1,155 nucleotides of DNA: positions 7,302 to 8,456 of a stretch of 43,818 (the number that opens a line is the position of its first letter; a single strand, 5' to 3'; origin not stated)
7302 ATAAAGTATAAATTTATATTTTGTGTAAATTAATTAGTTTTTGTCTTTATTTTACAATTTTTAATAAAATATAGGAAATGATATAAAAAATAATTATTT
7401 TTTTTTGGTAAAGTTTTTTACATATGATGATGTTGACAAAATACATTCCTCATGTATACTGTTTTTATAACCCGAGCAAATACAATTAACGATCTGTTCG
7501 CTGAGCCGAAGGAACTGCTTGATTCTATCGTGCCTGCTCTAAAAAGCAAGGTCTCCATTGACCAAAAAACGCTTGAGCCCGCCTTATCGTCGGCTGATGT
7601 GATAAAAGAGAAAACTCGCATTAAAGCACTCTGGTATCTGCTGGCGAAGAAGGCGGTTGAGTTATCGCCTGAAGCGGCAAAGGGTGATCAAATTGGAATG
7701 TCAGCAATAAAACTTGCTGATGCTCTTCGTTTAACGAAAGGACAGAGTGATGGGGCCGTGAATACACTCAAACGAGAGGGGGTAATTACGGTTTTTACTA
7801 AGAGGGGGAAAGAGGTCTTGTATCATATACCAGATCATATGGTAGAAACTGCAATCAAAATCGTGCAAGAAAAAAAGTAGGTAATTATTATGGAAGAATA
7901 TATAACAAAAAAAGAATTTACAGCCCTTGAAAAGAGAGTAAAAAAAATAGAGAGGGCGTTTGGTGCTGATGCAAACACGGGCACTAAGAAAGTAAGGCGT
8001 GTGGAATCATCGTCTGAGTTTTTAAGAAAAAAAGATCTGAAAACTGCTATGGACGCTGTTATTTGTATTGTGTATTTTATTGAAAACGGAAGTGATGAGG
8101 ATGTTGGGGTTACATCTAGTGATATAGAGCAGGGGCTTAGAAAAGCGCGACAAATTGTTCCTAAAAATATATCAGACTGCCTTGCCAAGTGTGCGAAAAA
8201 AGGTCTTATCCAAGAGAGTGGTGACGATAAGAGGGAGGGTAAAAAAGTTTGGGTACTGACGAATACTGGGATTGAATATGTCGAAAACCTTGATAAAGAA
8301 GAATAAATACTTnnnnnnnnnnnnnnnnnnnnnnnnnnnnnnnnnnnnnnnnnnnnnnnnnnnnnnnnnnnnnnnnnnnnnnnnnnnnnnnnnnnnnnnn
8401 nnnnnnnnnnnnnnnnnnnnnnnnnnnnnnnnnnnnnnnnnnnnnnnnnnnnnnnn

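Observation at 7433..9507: Candidate novel system: operon of three paralogous small winged-helix proteins followed by a HEPN-like/winged-helix protein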

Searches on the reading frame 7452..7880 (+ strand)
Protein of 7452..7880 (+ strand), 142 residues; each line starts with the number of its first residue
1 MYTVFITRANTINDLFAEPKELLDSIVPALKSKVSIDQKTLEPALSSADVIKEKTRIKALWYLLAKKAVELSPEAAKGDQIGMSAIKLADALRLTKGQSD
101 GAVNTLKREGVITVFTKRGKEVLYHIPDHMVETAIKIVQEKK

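Call 3: search_protein_families(library=pfam, proteins=[window:7452-7880:+], max_evalue=1)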
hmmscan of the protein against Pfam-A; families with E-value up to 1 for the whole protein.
window:7452-7880:+ (142 aa): 1 family
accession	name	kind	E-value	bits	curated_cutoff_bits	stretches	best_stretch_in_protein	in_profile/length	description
PF21992.2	DUF6927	-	0.042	14.2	27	1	85-127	30-72/74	Domain of unknown function (DUF6927)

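Call 4: search_protein_families(library=padloc, proteins=[window:7452-7880:+], max_evalue=1)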
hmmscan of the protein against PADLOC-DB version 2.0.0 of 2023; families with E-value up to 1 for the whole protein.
window:7452-7880:+ (142 aa): 1 family
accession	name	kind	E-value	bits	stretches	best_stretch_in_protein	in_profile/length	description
PDLC01438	Csa3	-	0.017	13.1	1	42-140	136-215/305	"CAS-I,CAS-II,CAS-III,CAS-IV,CAS-V,CAS-VI; associated_signaling"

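Call 9: search_protein_families(library=ncbifam, proteins=[window:7452-7880:+], max_evalue=1)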
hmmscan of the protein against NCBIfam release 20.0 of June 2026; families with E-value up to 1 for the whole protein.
window:7452-7880:+ (142 aa): 4 families
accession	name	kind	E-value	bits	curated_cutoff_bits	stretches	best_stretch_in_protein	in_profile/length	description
NF045989.1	TransRegFnrLRhodb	equivalog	0.027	13.7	300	1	55-121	155-224/245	transcriptional regulator FnrL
NF033789.1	repress_SdpR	subfamily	0.03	14.2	100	1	83-138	22-76/79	autorepressor SdpR family transcription factor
NF033788.1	HTH_metalloreg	subfamily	0.031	14.1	55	1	83-133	26-75/77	metalloregulator ArsR/SmtB family transcription factor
NF047906.1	CdPbTransRegCmtR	equivalog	0.071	13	150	1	87-136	39-87/104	Cd(II)/Pb(II)-sensing metalloregulatory transcriptional regulator CmtR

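Call 10: search_protein_families(library=phrogs, proteins=[window:7452-7880:+], max_evalue=1)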
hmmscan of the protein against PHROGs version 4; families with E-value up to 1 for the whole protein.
window:7452-7880:+ (142 aa): 2 families
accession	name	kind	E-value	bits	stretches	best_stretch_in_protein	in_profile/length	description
phrog_29063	-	unknown function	0.1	13.6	1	121-142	4-25/57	-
phrog_186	-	DNA, RNA and nucleotide metabolism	0.12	13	1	53-129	39-103/308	DnaD-like helicase loader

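Call 38: find_homologous_proteins(query=window:7452-7880:+, max_evalue=0.01)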
Query window:7452-7880:+ (142 aa): 2 proteins with E <= 0.01 among 98 candidates.
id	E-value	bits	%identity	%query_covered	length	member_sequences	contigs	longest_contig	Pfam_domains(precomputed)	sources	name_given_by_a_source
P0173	1.0e-82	292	100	100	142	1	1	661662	-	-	-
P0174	3.2e-57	210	73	96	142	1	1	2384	-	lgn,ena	-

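Call 75: find_encoding_contigs(protein=P0174, flank=5000, max_places=3)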
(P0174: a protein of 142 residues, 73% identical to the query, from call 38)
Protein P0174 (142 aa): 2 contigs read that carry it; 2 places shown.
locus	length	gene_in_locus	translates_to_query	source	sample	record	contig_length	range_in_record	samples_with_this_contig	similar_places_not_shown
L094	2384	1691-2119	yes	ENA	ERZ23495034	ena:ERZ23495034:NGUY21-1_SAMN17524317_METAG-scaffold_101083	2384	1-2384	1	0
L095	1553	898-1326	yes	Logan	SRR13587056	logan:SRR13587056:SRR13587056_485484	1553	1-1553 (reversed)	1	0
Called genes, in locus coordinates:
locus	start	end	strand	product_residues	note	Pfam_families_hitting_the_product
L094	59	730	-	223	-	PF22769:DCD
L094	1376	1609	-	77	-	-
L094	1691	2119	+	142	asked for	-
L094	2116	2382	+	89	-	?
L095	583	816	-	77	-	-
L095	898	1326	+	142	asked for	-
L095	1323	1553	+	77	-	?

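Call 80: find_related_loci(query=A6, collection=metagenome_contigs, flank=5000)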
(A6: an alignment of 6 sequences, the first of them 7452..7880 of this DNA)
Query A6 (142 aa) in metagenome_contigs; peptide patterns used: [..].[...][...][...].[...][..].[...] (x = any residue, [..] = any of these).
147 stretches matched a pattern, but none encodes a relative of the query by tblastn (E <= 1e-3).

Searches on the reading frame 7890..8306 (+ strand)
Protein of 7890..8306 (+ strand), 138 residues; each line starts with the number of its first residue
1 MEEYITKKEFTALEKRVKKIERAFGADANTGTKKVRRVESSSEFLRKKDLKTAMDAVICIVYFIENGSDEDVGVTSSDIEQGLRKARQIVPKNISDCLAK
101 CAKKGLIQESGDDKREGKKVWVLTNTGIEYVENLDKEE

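Call 3: search_protein_families(library=pfam, proteins=[window:7890-8306:+], max_evalue=1)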
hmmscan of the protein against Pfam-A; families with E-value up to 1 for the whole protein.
window:7890-8306:+ (138 aa): 3 families
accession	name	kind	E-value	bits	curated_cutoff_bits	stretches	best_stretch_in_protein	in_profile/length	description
PF12802.13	MarR_2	-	0.009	16.6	27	1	62-116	12-61/61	MarR family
PF10711.15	DUF2513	-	0.031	15.1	29.6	1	53-134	3-81/100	Hypothetical protein (DUF2513)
PF04458.17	DUF505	-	0.095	11.5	28.7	1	17-136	326-408/622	Protein of unknown function (DUF505)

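Call 4: search_protein_families(library=padloc, proteins=[window:7890-8306:+], max_evalue=1)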
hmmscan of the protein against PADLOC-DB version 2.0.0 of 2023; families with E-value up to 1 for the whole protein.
window:7890-8306:+ (138 aa): 0 families

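Call 9: search_protein_families(library=ncbifam, proteins=[window:7890-8306:+], max_evalue=1)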
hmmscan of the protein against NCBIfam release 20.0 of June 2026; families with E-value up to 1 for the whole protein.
window:7890-8306:+ (138 aa): 0 families

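Call 10: search_protein_families(library=phrogs, proteins=[window:7890-8306:+], max_evalue=1)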
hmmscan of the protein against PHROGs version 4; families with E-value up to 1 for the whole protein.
window:7890-8306:+ (138 aa): 5 families
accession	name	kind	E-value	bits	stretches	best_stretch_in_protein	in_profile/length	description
phrog_4914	-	head and packaging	0.0024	18.5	1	31-86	99-154/213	terminase large subunit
phrog_4278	-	unknown function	0.0032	18.2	1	77-135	50-108/127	-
phrog_2440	-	transcription regulation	0.012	16.5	1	88-132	56-96/126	transcriptional regulator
phrog_20636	-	unknown function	0.1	13.7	1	72-134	93-155/155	-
phrog_11195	-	unknown function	0.18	12.2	1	84-132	44-93/122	-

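Call 84: find_related_loci(query=A8, collection=metagenome_contigs, flank=5000)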
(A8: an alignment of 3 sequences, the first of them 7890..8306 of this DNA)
Query A8 (138 aa) in metagenome_contigs; peptide patterns used: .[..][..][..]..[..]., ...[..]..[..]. (x = any residue, [..] = any of these).
600 stretches matched a pattern, but none encodes a relative of the query by tblastn (E <= 1e-3).
